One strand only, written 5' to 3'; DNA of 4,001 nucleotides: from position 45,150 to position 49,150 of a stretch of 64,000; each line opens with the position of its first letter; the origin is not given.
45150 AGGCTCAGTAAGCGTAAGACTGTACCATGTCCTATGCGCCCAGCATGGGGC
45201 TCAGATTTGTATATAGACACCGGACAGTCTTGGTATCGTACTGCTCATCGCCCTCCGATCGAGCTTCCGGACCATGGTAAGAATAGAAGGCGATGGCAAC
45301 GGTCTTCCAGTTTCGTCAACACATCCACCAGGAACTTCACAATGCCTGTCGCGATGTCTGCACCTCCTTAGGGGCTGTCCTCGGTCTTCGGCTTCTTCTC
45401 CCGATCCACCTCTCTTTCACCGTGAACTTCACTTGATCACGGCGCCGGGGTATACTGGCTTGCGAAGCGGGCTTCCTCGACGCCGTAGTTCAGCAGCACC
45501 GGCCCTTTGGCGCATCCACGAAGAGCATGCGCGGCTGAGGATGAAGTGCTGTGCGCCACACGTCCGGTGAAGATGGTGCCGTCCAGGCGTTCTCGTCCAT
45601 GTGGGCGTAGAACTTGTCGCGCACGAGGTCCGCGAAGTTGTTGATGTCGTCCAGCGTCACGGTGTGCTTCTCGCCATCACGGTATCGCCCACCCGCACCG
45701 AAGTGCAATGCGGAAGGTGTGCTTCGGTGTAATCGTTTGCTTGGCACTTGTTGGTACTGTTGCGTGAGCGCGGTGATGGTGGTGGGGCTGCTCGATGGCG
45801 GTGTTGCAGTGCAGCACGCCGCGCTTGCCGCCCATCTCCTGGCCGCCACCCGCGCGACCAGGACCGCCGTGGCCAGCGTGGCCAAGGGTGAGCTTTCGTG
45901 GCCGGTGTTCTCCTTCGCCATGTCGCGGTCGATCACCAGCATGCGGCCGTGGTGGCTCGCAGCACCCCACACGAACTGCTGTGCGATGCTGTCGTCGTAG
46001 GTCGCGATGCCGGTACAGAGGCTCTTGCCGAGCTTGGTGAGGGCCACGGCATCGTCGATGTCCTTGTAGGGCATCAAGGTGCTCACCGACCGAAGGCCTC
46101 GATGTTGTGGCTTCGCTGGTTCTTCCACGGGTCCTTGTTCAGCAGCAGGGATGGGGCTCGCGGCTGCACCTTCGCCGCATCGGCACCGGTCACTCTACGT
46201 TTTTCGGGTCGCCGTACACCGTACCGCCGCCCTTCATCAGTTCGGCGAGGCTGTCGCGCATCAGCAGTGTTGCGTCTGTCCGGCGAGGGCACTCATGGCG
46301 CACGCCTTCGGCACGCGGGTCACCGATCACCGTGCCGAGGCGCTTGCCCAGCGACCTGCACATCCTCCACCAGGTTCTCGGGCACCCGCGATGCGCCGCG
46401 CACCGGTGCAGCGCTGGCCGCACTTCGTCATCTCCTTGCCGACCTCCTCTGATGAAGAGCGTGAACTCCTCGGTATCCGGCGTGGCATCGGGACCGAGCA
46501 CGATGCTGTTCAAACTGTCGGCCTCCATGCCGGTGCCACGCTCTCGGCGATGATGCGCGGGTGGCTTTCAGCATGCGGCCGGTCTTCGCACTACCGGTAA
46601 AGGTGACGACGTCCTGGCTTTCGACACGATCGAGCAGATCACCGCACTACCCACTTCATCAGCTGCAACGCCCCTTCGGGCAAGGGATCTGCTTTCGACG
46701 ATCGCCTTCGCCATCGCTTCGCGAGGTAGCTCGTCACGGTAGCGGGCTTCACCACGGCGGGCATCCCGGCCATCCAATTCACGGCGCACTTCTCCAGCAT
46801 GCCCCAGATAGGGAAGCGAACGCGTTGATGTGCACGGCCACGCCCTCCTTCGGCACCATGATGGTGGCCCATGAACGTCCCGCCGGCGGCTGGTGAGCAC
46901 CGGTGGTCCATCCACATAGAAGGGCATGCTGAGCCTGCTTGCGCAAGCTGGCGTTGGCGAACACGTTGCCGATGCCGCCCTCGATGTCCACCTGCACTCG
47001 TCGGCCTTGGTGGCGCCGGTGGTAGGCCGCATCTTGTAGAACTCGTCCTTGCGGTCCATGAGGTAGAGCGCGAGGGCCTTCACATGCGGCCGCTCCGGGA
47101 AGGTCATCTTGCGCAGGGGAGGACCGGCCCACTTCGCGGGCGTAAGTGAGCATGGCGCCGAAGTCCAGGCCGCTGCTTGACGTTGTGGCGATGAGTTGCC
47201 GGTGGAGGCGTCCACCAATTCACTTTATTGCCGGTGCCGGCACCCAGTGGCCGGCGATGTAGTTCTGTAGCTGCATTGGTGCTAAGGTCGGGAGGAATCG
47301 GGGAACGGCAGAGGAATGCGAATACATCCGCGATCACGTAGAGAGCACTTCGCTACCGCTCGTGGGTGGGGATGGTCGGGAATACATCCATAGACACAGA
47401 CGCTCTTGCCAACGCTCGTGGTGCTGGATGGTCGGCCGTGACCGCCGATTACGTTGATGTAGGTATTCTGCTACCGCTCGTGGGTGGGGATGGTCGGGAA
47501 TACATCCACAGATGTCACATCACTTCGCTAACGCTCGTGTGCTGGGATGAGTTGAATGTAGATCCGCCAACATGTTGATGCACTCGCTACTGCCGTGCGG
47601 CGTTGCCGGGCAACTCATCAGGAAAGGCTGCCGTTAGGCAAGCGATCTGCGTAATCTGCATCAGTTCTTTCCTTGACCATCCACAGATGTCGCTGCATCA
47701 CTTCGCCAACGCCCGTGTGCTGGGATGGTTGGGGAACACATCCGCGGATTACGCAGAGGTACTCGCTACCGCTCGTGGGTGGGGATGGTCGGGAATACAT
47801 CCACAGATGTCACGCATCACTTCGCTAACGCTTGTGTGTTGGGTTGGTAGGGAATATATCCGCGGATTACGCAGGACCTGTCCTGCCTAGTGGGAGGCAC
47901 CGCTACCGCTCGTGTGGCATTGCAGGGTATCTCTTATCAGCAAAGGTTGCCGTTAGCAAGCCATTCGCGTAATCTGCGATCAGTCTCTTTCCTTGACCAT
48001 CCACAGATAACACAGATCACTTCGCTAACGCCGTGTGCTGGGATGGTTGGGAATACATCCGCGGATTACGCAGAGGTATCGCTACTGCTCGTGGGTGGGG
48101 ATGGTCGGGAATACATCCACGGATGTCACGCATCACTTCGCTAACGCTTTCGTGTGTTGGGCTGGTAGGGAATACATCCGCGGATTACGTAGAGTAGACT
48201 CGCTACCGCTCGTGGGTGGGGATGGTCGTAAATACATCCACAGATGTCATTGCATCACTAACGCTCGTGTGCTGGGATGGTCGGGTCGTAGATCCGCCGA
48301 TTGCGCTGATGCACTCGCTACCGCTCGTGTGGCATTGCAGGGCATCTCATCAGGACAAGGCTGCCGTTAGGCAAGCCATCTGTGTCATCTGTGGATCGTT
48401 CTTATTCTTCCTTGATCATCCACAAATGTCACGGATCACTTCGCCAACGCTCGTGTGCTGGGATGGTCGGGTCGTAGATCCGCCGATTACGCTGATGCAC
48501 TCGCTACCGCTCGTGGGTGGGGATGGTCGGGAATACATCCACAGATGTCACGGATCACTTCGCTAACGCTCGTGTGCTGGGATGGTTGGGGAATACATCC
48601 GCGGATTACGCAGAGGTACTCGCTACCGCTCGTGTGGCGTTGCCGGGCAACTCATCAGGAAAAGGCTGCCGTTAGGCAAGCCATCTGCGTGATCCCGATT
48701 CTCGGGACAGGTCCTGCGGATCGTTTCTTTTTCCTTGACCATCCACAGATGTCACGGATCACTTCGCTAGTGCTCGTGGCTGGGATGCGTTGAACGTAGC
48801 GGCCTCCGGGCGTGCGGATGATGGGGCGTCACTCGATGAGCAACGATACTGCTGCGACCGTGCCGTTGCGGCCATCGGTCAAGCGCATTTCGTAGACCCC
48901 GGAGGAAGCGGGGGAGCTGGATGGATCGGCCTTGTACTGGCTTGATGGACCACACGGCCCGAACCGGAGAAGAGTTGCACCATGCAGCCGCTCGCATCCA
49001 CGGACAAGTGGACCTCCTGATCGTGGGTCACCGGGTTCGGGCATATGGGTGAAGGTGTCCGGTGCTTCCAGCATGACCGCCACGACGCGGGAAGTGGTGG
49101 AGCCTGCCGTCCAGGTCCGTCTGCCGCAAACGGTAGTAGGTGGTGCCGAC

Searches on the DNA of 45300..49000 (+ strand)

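Call 18: search_dna_similar(query=window:45300-49000:+, collection=plasmids, mode=distant, max_rows=15)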
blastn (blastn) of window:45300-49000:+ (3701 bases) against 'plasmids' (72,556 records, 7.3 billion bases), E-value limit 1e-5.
Records with a match: 112; places in all: 112; records where one place covers at least 80% of the query: 0.
Best place of each record, by identity: 80-90% 5; 60-80% 107.
By first word of the organism name: Sinorhizobium 58; Paracoccus 16; Rhizobium 11; Dinoroseobacter 3; Pseudomonas 2; Deinococcus 2; Pannonibacter 2; Rhodococcus 2; Klebsiella 2; Ruegeria 2; and 12 more.
By predicted mobility (MOB-suite, as given by PLSDB): mobilizable 54; non-mobilizable 52; conjugative 6.
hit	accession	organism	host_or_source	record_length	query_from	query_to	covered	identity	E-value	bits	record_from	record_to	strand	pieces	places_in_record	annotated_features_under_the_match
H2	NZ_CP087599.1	Paracoccus sp. MA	cell culture,soil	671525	517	1918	38%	65.0%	3e-33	153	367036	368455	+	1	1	paaZ: phenylacetic acid degradation bifunctional protein PaaZ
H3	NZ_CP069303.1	Shinella sp. PSBB067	monoisolate,Minnesota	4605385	178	1876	31%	68.8%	2e-21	362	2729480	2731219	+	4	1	none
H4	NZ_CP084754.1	Roseateles sp. XES5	Xenopus laevis,bacterial culture,swab ...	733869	178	1872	26%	67.6%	2e-36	228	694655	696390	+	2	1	paaZ: phenylacetic acid degradation bifunctional protein PaaZ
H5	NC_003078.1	Sinorhizobium meliloti 1021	-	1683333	144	1876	25%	67.6%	4e-19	244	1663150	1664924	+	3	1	none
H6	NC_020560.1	Sinorhizobium meliloti 2011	-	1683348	144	1876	25%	67.6%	4e-19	244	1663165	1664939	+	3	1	none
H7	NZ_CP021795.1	Sinorhizobium meliloti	Medicago sativa,Single Cell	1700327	144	1876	25%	67.6%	4e-19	244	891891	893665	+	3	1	none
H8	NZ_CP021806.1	Sinorhizobium meliloti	Medicago truncatula,Single Cell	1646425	144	1876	25%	67.6%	4e-19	244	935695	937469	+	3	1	none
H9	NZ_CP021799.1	Sinorhizobium meliloti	Medicago sativa,Single Cell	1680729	144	1876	25%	67.6%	4e-19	244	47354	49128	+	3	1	none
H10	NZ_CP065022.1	Sinorhizobium meliloti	Medicago sativa subsp. varia (Martyn) ...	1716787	144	1876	25%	67.6%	4e-19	244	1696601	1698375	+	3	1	none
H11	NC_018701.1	Sinorhizobium meliloti Rm41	-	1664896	144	1876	25%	67.6%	4e-19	244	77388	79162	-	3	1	none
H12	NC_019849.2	Sinorhizobium meliloti GR4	-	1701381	144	1876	25%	67.6%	4e-19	244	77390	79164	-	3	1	none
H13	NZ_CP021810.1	Sinorhizobium meliloti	Medicago sativa,Single Cell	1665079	144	1876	25%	67.6%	4e-19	244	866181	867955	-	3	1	none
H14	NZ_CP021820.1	Sinorhizobium meliloti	Medicago truncatula,Single Cell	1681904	144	1876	25%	67.6%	4e-19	244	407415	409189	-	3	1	none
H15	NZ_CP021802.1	Sinorhizobium meliloti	Medicago sativa,Single Cell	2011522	144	1876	25%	67.6%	4e-19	244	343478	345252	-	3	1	none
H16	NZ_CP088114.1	Sinorhizobium meliloti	cell culture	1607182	144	1876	25%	67.6%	4e-19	244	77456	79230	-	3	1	none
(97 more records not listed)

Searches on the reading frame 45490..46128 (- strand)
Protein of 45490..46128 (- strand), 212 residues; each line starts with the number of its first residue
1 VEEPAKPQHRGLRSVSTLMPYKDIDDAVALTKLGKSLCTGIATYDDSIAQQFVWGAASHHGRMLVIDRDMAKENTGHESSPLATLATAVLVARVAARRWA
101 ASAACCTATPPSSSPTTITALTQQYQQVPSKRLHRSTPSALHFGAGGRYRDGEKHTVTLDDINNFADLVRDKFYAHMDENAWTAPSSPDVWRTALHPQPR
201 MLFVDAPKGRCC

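Call 46: find_homologous_proteins(query=window:45490-46128:-, max_evalue=1e-20)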
Query window:45490-46128:- (212 aa): 37 proteins with E <= 1e-20 among 771 candidates.
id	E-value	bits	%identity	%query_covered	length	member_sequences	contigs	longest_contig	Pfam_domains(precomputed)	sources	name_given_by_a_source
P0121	2.7e-130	451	99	93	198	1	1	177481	-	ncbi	ncbi:MAG: hypothetical protein R2818_08195 [Flavobacteriales bacterium]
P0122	7.6e-50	188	56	92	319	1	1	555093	PF00171.28,PF01575.26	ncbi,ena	-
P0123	1.9e-45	174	59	77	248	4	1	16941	PF00171.28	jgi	jgi:oxepin-CoA hydrolase/3-oxo-5,6-dehydrosuberyl-CoA semialdehyde dehydrogenase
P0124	2.4e-43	167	52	92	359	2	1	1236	PF00171.28,PF01575.26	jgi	-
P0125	4.3e-40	156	51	92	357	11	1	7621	PF00171.28,PF01575.26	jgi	jgi:oxepin-CoA hydrolase/3-oxo-5,6-dehydrosuberyl-CoA semialdehyde dehydrogenase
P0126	4.4e-32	130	82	31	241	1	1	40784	PF00171.28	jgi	jgi:oxepin-CoA hydrolase/3-oxo-5,6-dehydrosuberyl-CoA semialdehyde dehydrogenase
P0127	6.7e-32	129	46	86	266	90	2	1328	PF01575.26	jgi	jgi:oxepin-CoA hydrolase/3-oxo-5,6-dehydrosuberyl-CoA semialdehyde dehydrogenase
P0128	2.2e-31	128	43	92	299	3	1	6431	PF00171.28,PF01575.26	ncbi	ncbi:MAG: aldehyde dehydrogenase family protein, partial [Bacteriovoracaceae bacterium]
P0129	2.9e-30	124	43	92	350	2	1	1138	PF00171.28,PF01575.26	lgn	-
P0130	2.9e-30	124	62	53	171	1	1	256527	PF00171.28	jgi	jgi:oxepin-CoA hydrolase/3-oxo-5,6-dehydrosuberyl-CoA semialdehyde dehydrogenase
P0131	3.5e-30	124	49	78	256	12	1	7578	PF01575.26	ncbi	ncbi:MAG: MaoC/PaaZ C-terminal domain-containing protein, partial [Flavobacteriales bacterium]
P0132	1.9e-29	121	86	33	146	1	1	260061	-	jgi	jgi:oxepin-CoA hydrolase/3-oxo-5,6-dehydrosuberyl-CoA semialdehyde dehydrogenase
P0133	2.8e-29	121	82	33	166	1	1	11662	-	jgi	jgi:hypothetical protein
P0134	2.4e-28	118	83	33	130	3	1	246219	PF00171.28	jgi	jgi:oxepin-CoA hydrolase/3-oxo-5,6-dehydrosuberyl-CoA semialdehyde dehydrogenase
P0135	8.3e-28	116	42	90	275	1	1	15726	PF01575.26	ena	-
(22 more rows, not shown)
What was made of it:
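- Tried and rejected: The closest record is an NCBI Flavobacteriales MAG protein, locus tag R2818_08195, 99% identical (call 46).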

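Call 47: find_encoding_contigs(protein=P0121, flank=10000, max_places=5)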
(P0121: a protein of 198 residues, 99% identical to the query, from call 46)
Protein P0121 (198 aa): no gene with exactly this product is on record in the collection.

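Call 48: find_encoding_contigs(protein=P0132, flank=10000, max_places=3)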
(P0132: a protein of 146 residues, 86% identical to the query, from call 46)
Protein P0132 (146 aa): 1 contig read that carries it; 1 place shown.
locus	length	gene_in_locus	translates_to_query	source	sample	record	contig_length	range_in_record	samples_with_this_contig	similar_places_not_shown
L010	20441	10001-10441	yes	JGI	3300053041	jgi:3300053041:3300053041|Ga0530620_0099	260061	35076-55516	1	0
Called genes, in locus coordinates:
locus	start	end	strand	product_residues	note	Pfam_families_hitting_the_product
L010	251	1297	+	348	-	PF02746:MR_MLE_N (weak), PF13378:MR_MLE_C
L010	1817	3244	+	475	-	PF00270:DEAD, PF04851:ResIII (weak), PF00271:Helicase_C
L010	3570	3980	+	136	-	PF08818:DUF1801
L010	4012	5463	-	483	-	PF18962:Por_Secre_tail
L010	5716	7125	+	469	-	PF13229:Beta_helix, PF18962:Por_Secre_tail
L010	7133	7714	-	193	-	PF13548:DUF4126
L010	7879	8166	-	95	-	PF05016:ParE_toxin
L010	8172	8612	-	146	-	-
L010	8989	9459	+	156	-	-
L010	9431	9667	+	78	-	-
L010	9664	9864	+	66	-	PF00171:Aldedh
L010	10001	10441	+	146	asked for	-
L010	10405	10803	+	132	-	PF01575:MaoC_dehydratas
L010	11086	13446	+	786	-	PF00515:TPR_1 (faint), PF13428:TPR_14 (faint), PF13431:TPR_17 (faint), PF14559:TPR_19 (faint), PF23240:HAT_PRP39_N (weak), PF23914:TPR_CcmH_CycH (faint), PF07719:TPR_2 (faint), PF13414:TPR_11 (faint)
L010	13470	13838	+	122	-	-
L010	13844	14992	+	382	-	PF00012:HSP70, PF06723:MreB_Mbl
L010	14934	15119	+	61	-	-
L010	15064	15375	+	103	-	-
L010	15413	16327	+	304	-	-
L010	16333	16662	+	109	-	PF20619:DUF6804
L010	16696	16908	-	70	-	PF12643:MazG-like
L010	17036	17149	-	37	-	-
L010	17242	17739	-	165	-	PF13391:HNH_2 (weak)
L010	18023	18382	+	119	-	-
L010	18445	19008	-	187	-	-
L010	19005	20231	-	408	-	PF06114:Peptidase_M78 (faint)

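Call 49: find_encoding_contigs(protein=P0134, flank=10000, max_places=3)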
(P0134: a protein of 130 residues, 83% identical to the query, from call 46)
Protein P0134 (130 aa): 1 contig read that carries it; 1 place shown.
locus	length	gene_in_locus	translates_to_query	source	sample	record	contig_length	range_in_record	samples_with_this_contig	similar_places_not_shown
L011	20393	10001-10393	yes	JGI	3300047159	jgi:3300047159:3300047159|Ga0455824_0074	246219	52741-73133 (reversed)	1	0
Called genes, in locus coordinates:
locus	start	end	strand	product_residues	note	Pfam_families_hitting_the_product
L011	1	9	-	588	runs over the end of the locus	PF00501:AMP-binding, PF23562:AMP-binding_C_3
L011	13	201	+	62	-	-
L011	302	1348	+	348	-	PF02746:MR_MLE_N (weak), PF13378:MR_MLE_C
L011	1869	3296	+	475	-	PF00270:DEAD, PF04851:ResIII (weak), PF00271:Helicase_C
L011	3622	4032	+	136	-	PF08818:DUF1801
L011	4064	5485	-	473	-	PF18962:Por_Secre_tail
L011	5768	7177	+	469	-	PF13229:Beta_helix, PF18962:Por_Secre_tail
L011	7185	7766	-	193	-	PF13548:DUF4126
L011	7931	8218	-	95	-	PF05016:ParE_toxin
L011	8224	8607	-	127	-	-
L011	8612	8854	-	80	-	-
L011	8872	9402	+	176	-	PF00171:Aldedh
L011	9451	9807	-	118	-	-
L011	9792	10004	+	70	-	-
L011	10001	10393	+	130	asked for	PF00171:Aldedh (weak)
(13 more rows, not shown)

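Call 50: find_encoding_contigs(protein=P0126, flank=10000, max_places=3)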
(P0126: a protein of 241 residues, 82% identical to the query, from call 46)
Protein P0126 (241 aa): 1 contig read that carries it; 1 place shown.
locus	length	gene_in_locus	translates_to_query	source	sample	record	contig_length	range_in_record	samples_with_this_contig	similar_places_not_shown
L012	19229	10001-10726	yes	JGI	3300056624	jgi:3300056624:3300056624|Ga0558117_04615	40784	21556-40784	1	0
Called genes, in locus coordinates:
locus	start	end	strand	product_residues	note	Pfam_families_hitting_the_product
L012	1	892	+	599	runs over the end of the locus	PF00916:Sulfate_transp, PF16983:MFS_MOT1 (weak), PF01740:STAS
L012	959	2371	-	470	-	PF00135:COesterase, PF07859:Abhydrolase_3 (faint), PF20434:BD-FAE (weak), PF18962:Por_Secre_tail (weak)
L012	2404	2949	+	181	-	-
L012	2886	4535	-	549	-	-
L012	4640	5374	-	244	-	PF00072:Response_reg, PF04397:LytTR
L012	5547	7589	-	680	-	PF17874:TPR_MalT (weak), PF00515:TPR_1 (faint), PF07719:TPR_2 (faint), PF13424:TPR_12 (weak), PF06580:His_kinase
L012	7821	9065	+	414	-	-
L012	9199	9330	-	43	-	-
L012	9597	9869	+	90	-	PF00171:Aldedh (weak)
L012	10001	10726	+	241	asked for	PF00171:Aldedh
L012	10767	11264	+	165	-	PF01575:MaoC_dehydratas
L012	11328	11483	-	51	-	-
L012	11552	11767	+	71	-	-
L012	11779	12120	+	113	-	PF01575:MaoC_dehydratas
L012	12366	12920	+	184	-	PF04011:LemA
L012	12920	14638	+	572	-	PF09972:DUF2207, PF20990:DUF2207_C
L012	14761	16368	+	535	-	PF00390:malic, PF03949:Malic_M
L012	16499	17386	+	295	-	PF02498:Bro-N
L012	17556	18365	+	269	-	PF12161:HsdM_N, PF02384:N6_Mtase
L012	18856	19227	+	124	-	?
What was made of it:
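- paaZ is also fragmented in L010-L012 (calls 48-50).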
